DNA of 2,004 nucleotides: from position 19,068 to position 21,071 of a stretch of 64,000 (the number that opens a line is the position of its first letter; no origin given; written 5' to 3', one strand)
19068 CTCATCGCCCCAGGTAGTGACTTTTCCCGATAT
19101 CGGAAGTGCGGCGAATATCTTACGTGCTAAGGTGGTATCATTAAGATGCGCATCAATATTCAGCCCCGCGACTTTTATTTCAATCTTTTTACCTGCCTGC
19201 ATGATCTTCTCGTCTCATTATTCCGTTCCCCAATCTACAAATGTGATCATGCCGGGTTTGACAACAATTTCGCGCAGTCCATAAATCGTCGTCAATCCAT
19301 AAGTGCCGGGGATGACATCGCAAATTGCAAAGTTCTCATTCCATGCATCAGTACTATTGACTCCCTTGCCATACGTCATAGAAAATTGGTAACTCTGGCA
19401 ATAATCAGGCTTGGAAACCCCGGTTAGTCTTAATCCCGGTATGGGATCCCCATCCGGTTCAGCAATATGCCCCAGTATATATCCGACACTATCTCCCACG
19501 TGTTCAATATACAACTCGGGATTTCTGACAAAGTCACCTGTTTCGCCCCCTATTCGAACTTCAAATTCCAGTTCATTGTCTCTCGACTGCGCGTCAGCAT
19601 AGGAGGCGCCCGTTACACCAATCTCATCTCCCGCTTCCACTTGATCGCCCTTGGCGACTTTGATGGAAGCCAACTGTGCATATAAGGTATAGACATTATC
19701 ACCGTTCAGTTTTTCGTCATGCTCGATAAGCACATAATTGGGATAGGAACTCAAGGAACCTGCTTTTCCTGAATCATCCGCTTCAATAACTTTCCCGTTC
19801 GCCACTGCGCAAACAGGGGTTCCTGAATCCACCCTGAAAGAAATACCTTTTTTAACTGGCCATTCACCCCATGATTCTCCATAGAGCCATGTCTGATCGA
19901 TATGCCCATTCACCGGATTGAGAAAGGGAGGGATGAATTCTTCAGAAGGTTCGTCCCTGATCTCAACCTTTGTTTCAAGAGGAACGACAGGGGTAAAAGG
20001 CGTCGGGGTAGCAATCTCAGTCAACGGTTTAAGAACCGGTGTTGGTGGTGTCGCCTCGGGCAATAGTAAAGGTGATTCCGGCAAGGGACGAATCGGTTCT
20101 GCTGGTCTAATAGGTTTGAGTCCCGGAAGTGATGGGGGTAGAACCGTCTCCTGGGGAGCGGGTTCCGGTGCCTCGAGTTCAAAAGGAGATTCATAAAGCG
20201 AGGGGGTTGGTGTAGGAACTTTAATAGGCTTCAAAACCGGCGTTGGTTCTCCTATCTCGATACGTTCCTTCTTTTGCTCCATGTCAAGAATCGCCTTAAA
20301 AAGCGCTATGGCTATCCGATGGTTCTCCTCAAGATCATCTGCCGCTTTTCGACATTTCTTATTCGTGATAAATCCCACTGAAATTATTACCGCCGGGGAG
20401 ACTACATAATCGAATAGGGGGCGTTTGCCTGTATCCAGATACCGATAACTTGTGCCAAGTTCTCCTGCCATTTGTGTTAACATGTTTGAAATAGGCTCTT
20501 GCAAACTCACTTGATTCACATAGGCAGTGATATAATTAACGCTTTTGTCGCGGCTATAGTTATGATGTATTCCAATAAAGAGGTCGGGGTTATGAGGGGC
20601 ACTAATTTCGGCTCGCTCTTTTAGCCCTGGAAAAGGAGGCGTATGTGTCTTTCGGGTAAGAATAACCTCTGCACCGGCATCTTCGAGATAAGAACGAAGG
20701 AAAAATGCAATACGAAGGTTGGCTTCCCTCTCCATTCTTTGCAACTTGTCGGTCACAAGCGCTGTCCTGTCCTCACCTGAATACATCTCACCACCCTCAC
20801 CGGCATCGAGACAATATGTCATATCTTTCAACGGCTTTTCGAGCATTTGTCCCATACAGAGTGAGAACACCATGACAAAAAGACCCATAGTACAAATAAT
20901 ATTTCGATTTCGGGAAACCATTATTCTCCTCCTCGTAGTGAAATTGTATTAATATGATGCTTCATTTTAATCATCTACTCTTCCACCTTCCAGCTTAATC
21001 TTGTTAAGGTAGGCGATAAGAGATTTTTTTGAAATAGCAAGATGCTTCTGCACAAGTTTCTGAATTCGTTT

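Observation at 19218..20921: Double pseudo-enzyme: amidase_3 and M23 domains both stripped of catalytic residues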

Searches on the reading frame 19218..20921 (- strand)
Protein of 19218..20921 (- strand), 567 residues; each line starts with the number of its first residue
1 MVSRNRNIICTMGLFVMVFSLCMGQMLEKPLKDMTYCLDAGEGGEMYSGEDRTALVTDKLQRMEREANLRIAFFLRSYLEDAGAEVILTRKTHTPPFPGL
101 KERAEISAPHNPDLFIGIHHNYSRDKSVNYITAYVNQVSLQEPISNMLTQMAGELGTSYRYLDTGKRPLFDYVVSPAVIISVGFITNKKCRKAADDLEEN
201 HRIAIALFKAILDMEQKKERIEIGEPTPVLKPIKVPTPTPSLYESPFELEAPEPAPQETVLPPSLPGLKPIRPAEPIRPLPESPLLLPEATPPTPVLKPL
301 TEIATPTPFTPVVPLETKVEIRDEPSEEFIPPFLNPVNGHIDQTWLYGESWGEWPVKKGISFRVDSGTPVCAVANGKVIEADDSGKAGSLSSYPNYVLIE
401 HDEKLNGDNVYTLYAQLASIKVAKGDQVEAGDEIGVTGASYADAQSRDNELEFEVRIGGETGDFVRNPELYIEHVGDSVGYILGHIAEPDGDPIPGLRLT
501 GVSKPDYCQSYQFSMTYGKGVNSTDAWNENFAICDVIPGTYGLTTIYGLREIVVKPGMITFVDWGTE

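Call 3: search_protein_families(library=pfam, proteins=[window:19218-20921:-], max_evalue=1)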
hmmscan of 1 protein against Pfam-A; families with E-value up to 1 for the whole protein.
window:19218-20921:- (567 aa): 2 families
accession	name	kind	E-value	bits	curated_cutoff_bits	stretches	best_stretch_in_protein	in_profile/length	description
PF01520.23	Amidase_3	-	2.1e-20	73.9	27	1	37-212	2-173/174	N-acetylmuramoyl-L-alanine amidase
PF01551.29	Peptidase_M23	-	7.7e-19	68.1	28.7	1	357-460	3-92/96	Peptidase family M23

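Call 4: search_protein_families(library=ncbifam, proteins=[window:19218-20921:-], max_evalue=1)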
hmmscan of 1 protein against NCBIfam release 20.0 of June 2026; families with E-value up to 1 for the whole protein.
window:19218-20921:- (567 aa): 17 families
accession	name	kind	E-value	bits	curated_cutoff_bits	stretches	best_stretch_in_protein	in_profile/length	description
TIGR02883.1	spore_cwlD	equivalog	9.3e-12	45.4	221.55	1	38-213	5-188/189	N-acetylmuramoyl-L-alanine amidase CwlD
NF053738.1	S2SprSpoIIQBc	equivalog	1.4e-08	34.6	250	1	369-473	136-224/232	stage II sporulation protein SpoIIQ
NF052530.1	Heli_ShapePgp3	exception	1.4e-08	34.2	300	1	358-460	168-256/270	peptidoglycan metallopeptidase Pgp3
NF008652.0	PRK11649.1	equivalog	1.6e-08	33.7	341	1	356-455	312-397/439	murein DD-endopeptidase MepM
NF052336.1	PdgHdaseHSB100310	equivalog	1.8e-08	34.1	500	1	333-460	35-146/316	peptidoglycan hydrolase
NF047755.1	LIC_10271_M23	exception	2.2e-08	34.1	180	1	357-436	117-185/207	LIC_10271 family cell wall hydrolase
NF041208.1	celldiv_DipM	equivalog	3.5e-08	33.1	740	1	325-457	290-406/419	cell division endopeptidase DipM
NF050804.1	CellDivDipMCaul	equivalog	5.9e-08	32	900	1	250-457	436-615/634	cell division endopeptidase DipM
NF008644.1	PRK11637.1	equivalog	1.5e-07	30.7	270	1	335-460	266-375/385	murein hydrolase activator EnvC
NF040883.1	amid_act_ActS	equivalog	3.4e-07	29.8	375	1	357-445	136-214/242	amidase activator ActS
NF053825.1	PdgNdpepShyA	equivalog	1.6e-05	23.8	700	1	358-440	297-368/425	peptidoglycan DD-endopeptidase ShyA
NF007652.1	PRK10319.1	equivalog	0.00027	20.3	400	1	63-121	80-137/291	N-acetylmuramoyl-L-alanine amidase AmiA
NF008123.1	PRK10871.1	equivalog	0.0007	19.1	311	1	357-460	265-354/365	murein hydrolase activator NlpD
NF047657.1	CellWlHdaseLepto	equivalog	0.0042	16.6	400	1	357-436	128-196/221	hypothetical protein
NF052529.1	PG_M23_Pgp6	exception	0.0075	15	600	1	372-440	350-407/452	peptidoglycan metallopeptidase Pgp6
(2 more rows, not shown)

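Call 5: search_solved_structures(query=window:19218-20921:-, max_evalue=1, show_alignments=4)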
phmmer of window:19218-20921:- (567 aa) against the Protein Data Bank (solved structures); distinct sequences matched with E-value up to 1: 42.
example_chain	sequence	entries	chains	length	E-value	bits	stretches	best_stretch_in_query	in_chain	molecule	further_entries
1jwq_A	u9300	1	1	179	5.9e-08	34.7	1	58-209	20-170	N-ACETYLMURAMOYL-L-ALANINE AMIDASE CwlV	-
7rag_B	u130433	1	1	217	1.1e-06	30.5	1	29-210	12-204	Germination-specific N-acetylmuramoyl-L-alanine amidase, Autolysin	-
9gy1_A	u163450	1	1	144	1.6e-06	29.9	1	344-463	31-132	Peptidase, M23 family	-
5kvp_A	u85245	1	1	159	3.7e-06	28.8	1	352-440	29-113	Zoocin A endopeptidase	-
7qrl_A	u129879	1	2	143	2.4e-05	26.1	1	356-459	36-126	DipM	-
7qrl_C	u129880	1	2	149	2.6e-05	26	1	356-459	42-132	DipM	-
5j72_A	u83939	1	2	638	4.2e-05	25.3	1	38-190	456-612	Putative N-acetylmuramoyl-L-alanine amidase,autolysin cwp6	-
6smk_A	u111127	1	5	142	0.00012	23.8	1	358-476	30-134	Peptidase_M23 domain-containing protein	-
3slu_A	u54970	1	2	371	0.00019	23.1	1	353-461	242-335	M23 peptidase domain protein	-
6muk_A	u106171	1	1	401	0.00022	22.9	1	353-461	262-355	Peptidase M23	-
4bh5_A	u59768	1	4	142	0.00038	22.2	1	347-460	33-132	MUREIN HYDROLASE ACTIVATOR ENVC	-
4qp5_A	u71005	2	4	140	0.00053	21.7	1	357-454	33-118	Lysostaphin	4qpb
8c0j_B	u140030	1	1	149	0.00062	21.4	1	347-460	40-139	Murein hydrolase activator EnvC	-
5kqb_A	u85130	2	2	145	0.00075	21.2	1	358-478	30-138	Peptidase M23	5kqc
6jmx_A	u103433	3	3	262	0.0012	20.5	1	335-461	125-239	Peptidase M23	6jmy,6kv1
5emi_A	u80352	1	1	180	0.0034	19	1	63-214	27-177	Cell wall hydrolase/autolysin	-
7tj4_B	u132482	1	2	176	0.0044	18.6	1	34-191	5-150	LytH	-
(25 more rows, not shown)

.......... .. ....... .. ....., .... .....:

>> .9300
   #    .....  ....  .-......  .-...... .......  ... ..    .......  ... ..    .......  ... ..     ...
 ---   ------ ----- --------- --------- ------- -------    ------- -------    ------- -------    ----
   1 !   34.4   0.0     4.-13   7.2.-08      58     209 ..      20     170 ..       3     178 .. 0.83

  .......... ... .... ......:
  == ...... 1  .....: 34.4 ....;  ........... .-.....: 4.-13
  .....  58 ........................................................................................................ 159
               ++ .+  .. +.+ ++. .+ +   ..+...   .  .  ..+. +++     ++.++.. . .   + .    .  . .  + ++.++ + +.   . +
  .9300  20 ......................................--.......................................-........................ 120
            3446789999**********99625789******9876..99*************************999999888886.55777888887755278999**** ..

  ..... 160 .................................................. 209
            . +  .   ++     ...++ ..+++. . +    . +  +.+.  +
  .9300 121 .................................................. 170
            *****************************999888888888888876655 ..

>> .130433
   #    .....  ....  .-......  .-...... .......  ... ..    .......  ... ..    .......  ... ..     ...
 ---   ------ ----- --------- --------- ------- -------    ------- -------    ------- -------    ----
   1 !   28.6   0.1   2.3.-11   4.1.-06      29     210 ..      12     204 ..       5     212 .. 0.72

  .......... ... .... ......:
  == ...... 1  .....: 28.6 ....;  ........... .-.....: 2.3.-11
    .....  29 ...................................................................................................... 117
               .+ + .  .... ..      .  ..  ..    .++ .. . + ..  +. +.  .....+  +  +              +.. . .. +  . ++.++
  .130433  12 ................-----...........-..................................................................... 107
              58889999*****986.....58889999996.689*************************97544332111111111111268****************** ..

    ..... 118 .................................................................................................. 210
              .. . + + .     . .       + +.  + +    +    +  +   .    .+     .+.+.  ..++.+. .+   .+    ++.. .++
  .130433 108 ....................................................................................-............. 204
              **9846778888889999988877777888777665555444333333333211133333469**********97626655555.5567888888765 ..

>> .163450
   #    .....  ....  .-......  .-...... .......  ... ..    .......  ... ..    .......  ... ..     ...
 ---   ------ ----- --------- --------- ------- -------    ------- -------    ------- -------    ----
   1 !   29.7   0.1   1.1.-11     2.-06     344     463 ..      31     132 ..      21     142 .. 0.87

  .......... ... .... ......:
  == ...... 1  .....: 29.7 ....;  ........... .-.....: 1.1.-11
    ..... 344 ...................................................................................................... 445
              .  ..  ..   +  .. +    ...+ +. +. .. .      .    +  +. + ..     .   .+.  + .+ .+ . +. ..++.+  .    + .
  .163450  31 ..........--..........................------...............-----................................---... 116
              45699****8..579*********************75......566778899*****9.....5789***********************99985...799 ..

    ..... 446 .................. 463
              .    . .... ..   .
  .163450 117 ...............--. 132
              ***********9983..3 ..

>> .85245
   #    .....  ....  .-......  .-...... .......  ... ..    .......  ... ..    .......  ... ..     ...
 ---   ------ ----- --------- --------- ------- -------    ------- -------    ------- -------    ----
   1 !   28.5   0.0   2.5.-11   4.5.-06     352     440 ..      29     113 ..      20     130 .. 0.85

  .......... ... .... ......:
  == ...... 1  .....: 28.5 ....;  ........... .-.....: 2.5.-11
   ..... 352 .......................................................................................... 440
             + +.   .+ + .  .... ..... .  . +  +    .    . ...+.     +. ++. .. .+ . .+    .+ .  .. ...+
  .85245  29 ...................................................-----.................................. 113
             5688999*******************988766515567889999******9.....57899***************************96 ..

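Call 6: find_homologous_proteins(query=window:19218-20921:-, max_evalue=0.001)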
Query window:19218-20921:- (567 aa): 74 proteins with E <= 0.001 among 8000 candidates.
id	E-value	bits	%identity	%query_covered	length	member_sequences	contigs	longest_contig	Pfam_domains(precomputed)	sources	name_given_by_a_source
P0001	0.0e+0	1309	100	100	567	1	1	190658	PF01551.30,PF01520.24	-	-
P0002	1.1e-170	587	49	99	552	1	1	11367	PF01551.30,PF01520.24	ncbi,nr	ncbi:N-acetylmuramoyl-L-alanine amidase [Candidatus Sumerlaeota bacterium]|nr:N-acetylmuramoyl-L-ala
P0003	2.4e-160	553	47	100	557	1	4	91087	PF01551.30,PF01520.24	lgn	-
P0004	1.1e-144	501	47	98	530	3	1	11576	PF01551.30,PF01520.24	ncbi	-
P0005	9.2e-109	382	45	70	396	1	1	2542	PF01551.30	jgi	jgi:murein DD-endopeptidase MepM/ murein hydrolase activator NlpD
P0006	6.6e-81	291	38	74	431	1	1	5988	PF01551.30,PF01520.24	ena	-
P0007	3.0e-62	229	45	46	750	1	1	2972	PF01551.30,PF01520.24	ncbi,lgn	-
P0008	2.1e-31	127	38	37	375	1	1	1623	PF01551.30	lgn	-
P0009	1.1e-26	112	35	40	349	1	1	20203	PF01551.30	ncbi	-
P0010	2.1e-23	101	35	39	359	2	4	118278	PF01551.30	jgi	-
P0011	5.0e-23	99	31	50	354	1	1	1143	PF01551.30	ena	-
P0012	1.2e-22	98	33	40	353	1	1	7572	PF01551.30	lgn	-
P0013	2.7e-22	97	33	41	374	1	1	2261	PF01551.30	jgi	jgi:murein DD-endopeptidase MepM/ murein hydrolase activator NlpD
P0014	4.5e-22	96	34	34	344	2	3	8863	PF01551.30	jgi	jgi:murein DD-endopeptidase MepM/ murein hydrolase activator NlpD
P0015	6.5e-22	96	33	40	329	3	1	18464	PF01551.30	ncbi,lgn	ncbi:MAG: M23 family metallopeptidase [Chloroflexota bacterium]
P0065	3.8e-6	44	27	30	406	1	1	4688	PF01520.24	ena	-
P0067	2.1e-5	41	33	18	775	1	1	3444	PF01520.24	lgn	-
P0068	2.3e-5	41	29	26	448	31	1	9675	PF01520.24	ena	-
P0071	1.7e-4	38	31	17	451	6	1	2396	PF01520.24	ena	-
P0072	2.5e-4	38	29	26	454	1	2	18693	PF01520.24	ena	-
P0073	2.6e-4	38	29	26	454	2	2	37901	PF01520.24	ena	-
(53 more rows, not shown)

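Call 12: find_encoding_contigs(protein=P0003, flank=8000, max_places=3)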
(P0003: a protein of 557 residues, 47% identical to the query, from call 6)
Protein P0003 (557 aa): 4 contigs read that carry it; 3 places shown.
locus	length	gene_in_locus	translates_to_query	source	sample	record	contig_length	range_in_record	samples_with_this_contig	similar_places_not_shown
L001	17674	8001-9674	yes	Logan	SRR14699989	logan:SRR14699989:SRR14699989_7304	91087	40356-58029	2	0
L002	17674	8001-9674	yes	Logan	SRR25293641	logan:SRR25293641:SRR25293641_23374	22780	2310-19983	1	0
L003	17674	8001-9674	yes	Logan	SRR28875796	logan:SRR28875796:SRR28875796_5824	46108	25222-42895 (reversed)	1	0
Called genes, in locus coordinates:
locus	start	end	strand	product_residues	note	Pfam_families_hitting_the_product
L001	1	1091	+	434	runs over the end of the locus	PF00994:MoCF_biosynth, PF18146:CinA_KH, PF02464:CinA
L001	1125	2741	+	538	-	PF02366:PMT, PF13231:PMT_2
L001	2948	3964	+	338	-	PF01032:FecCD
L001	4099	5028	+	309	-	PF19300:BPD_transp_1_N, PF00528:BPD_transp_1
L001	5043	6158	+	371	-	PF12911:OppC_N, PF00528:BPD_transp_1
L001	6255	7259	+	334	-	PF00005:ABC_tran, PF13304:AAA_21 (weak), PF08352:oligo_HPY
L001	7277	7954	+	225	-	PF00392:GntR, PF13412:HTH_24 (faint), PF07729:FCD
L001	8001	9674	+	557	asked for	PF01520:Amidase_3, PF01551:Peptidase_M23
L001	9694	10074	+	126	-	PF04126:Cyclophil_like, PF18050:Cyclophil_like2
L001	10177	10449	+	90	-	-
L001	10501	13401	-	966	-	PF13428:TPR_14 (faint), PF13432:TPR_16 (faint), PF14559:TPR_19 (faint), PF07719:TPR_2 (faint)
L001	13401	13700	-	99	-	-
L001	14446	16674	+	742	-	PF05226:CHASE2, PF00211:Guanylate_cyc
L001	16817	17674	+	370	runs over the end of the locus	PF04055:Radical_SAM, PF13186:SPASM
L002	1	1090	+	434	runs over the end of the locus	PF00994:MoCF_biosynth, PF18146:CinA_KH, PF02464:CinA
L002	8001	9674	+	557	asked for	PF01520:Amidase_3, PF01551:Peptidase_M23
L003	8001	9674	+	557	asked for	PF01520:Amidase_3, PF01551:Peptidase_M23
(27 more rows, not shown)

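Call 13: find_encoding_contigs(protein=P0002, flank=8000, max_places=3)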
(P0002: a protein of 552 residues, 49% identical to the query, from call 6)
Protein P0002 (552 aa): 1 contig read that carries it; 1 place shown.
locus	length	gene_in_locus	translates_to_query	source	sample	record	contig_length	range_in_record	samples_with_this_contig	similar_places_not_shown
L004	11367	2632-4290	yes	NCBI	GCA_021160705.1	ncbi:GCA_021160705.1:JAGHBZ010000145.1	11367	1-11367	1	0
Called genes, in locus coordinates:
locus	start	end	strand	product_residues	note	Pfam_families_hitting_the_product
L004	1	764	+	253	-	PF00528:BPD_transp_1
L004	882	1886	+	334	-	PF00005:ABC_tran, PF02463:SMC_N (faint), PF13304:AAA_21 (weak), PF08352:oligo_HPY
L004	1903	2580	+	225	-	PF00392:GntR, PF13412:HTH_24 (faint), PF07729:FCD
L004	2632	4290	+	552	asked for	PF01520:Amidase_3, PF01551:Peptidase_M23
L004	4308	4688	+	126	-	PF04126:Cyclophil_like, PF18050:Cyclophil_like2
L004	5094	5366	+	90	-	-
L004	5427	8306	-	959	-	PF13428:TPR_14 (faint), PF13181:TPR_8 (faint), PF07719:TPR_2 (faint), PF13424:TPR_12 (faint), PF14559:TPR_19 (weak)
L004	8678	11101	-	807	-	PF25470:DUF7901, PF07705:CARDB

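Call 14: find_encoding_contigs(protein=P0004, flank=8000, max_places=3)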
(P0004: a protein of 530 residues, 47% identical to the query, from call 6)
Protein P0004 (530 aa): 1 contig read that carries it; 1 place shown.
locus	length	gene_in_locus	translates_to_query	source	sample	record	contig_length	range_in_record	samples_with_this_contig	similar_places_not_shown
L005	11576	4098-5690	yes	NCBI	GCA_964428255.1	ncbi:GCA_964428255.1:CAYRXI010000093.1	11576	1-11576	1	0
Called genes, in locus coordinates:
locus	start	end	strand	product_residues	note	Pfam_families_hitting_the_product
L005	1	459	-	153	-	?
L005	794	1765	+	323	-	PF19300:BPD_transp_1_N, PF00528:BPD_transp_1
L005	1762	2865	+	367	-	PF12911:OppC_N, PF00528:BPD_transp_1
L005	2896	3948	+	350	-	-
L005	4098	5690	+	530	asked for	PF01520:Amidase_3, PF01551:Peptidase_M23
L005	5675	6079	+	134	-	PF04126:Cyclophil_like, PF18050:Cyclophil_like2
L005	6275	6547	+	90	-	-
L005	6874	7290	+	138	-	-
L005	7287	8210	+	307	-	PF00119:ATP-synt_A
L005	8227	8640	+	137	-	PF10861:DUF2784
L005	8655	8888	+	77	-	PF00137:ATP-synt_C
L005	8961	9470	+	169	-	PF00430:ATP-synt_B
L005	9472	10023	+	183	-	PF00213:OSCP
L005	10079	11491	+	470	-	PF02874:ATP-synt_ab_N, PF00006:ATP-synt_ab, PF22919:ATP-synt_VA_C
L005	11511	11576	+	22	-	?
